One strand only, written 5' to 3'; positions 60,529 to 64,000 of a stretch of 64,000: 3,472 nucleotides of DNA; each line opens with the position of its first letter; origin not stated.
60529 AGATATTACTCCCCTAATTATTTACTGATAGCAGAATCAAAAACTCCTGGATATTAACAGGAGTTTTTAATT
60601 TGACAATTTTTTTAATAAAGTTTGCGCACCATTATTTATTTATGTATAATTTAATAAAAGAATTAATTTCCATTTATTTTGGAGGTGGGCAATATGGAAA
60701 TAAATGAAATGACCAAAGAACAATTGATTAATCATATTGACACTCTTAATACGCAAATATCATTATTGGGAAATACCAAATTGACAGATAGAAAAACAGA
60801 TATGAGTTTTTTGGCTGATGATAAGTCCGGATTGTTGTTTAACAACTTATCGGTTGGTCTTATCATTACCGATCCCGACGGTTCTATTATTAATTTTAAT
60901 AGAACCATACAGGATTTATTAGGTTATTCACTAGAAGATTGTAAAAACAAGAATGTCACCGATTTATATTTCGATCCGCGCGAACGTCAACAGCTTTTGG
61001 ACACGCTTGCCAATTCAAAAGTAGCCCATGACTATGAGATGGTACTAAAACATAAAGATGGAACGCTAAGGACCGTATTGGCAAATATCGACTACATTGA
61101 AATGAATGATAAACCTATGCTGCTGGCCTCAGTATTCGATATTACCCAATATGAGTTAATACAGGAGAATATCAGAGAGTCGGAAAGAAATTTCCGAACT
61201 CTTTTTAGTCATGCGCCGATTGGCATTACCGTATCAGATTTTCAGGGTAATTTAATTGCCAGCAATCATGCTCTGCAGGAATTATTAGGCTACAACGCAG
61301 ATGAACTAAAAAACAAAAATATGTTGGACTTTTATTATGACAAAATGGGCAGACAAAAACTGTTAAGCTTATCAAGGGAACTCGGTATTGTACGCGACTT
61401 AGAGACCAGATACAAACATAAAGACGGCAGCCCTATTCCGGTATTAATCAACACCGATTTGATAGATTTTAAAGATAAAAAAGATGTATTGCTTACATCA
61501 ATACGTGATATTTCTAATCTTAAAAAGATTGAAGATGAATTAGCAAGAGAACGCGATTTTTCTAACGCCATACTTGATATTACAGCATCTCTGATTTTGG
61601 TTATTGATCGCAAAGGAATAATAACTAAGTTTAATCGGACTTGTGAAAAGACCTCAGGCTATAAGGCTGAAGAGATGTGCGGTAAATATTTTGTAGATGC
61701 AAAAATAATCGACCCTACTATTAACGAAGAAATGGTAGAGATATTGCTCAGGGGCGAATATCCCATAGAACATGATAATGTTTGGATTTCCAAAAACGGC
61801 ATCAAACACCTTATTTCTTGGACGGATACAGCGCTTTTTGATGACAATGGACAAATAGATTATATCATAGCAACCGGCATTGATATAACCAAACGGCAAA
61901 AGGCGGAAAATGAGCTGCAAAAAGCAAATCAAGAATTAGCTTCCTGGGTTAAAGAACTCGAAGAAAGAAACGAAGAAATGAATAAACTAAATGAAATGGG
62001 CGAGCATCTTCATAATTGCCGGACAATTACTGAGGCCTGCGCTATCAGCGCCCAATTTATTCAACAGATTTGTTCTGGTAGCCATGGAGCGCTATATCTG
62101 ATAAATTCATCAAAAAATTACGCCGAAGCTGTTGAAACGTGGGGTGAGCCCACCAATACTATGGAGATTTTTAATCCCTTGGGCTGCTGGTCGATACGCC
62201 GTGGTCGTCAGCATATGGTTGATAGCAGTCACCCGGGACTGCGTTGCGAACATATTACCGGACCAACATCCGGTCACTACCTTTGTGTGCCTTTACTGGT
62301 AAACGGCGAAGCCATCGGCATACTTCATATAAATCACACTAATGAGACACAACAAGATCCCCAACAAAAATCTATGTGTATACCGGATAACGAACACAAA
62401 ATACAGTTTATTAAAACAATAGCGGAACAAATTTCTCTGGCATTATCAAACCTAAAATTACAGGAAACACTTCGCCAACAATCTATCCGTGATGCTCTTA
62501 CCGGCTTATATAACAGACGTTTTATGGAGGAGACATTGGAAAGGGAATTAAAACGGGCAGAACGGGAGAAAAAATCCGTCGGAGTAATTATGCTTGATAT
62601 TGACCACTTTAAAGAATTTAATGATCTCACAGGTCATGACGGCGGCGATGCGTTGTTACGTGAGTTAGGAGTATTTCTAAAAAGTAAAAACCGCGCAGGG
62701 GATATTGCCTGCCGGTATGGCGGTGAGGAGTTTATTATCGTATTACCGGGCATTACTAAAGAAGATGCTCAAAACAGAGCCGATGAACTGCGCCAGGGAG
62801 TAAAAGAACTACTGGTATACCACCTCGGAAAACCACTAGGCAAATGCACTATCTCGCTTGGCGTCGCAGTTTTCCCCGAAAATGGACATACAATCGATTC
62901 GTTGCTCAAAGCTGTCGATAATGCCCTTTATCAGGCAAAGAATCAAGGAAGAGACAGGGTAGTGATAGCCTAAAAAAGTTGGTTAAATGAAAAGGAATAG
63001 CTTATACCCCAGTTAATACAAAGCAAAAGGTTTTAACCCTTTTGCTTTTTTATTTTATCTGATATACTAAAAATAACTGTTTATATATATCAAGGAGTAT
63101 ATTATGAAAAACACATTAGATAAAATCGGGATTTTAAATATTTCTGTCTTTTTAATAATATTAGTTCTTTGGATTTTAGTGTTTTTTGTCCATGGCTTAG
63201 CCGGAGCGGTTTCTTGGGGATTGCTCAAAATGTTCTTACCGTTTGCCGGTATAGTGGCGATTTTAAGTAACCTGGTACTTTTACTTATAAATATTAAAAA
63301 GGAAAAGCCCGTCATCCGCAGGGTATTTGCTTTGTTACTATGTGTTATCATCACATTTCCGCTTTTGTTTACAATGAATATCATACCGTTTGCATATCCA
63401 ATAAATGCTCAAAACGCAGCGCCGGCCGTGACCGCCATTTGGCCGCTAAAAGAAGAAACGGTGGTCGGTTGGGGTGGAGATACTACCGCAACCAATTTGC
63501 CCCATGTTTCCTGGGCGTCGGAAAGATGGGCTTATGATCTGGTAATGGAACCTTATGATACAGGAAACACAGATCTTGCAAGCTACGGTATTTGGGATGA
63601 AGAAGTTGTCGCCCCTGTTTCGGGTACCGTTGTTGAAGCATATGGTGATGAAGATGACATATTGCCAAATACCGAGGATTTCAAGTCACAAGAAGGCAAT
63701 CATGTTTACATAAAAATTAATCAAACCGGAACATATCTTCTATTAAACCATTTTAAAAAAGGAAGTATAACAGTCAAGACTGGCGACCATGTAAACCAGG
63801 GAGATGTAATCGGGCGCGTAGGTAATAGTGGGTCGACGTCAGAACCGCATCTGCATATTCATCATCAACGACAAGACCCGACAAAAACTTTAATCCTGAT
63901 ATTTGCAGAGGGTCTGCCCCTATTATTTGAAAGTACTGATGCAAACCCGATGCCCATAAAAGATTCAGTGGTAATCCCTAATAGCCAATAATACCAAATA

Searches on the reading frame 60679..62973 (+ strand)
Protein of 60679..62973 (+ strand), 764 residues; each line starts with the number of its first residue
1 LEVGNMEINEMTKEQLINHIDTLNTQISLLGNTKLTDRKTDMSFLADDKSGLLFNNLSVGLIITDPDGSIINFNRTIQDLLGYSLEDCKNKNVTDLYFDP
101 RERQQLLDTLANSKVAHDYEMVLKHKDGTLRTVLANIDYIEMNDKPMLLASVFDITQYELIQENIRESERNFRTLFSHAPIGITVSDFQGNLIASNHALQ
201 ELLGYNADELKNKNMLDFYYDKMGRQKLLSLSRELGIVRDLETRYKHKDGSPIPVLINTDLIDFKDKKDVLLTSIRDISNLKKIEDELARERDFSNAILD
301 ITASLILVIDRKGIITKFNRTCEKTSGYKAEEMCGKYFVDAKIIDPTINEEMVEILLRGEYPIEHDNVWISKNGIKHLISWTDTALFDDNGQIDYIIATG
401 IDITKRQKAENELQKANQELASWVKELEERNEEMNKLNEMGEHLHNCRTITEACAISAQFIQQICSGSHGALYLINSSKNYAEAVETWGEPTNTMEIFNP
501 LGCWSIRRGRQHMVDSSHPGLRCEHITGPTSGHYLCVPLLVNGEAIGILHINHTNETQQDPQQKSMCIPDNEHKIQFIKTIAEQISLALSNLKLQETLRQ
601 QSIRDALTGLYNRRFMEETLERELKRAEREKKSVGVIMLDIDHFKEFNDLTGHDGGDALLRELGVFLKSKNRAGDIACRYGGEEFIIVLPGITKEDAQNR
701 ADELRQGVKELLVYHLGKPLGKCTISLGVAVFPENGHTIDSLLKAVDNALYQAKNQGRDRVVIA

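Call 59: search_protein_families(library=pfam, proteins=[window:60679-62973:+], max_evalue=0.001)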
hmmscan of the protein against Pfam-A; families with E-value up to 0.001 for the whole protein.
window:60679-62973:+ (764 aa): 11 families
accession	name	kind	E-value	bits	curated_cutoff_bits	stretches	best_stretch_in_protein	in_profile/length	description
PF00990.26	GGDEF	-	6.3e-50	169.5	23.8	1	603-760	2-161/161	Diguanylate cyclase, GGDEF domain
PF13426.13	PAS_9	-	1.6e-35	121.9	27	3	59-157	2-103/103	PAS domain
PF00989.32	PAS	-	7.8e-30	103.6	22.6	3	53-136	6-92/113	PAS fold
PF13188.13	PAS_8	-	6.3e-16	58.1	21.8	1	53-105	6-59/65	PAS domain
PF08448.16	PAS_4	-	7.5e-16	58.8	23.1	2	304-407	6-109/110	PAS fold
PF08447.18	PAS_3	-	6.7e-15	55.6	25.6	0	71-146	2-82/89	PAS fold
PF01590.32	GAF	-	1e-08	36.2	22.4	1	451-589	3-133/133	GAF domain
PF12860.13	PAS_7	-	1.8e-06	28.5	27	0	54-147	1-95/115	PAS fold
PF13492.12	GAF_3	-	2.6e-06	28.3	27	1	455-591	7-129/129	GAF domain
PF13185.12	GAF_2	-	7.6e-06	26.6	28.6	1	448-589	2-135/136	GAF domain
PF24820.1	Diguanyl_cycl_sensor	-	0.00079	19.8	28.1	0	55-150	3-105/109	Diguanylate cyclase-like sensor domain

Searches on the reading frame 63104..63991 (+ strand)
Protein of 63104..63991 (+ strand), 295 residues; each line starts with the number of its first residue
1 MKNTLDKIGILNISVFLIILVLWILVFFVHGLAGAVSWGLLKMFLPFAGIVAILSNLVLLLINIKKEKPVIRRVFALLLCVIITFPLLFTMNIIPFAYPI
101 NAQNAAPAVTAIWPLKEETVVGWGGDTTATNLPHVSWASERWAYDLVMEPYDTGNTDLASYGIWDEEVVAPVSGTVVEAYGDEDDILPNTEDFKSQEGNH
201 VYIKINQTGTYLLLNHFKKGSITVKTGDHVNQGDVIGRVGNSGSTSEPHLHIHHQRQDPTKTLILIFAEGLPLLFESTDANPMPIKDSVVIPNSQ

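Call 59: search_protein_families(library=pfam, proteins=[window:63104-63991:+], max_evalue=0.001)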
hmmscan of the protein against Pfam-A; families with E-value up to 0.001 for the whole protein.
window:63104-63991:+ (295 aa): 1 family
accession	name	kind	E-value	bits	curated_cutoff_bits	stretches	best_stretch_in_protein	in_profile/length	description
PF01551.29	Peptidase_M23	-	9.4e-14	51.8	28.7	1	166-256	14-89/96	Peptidase family M23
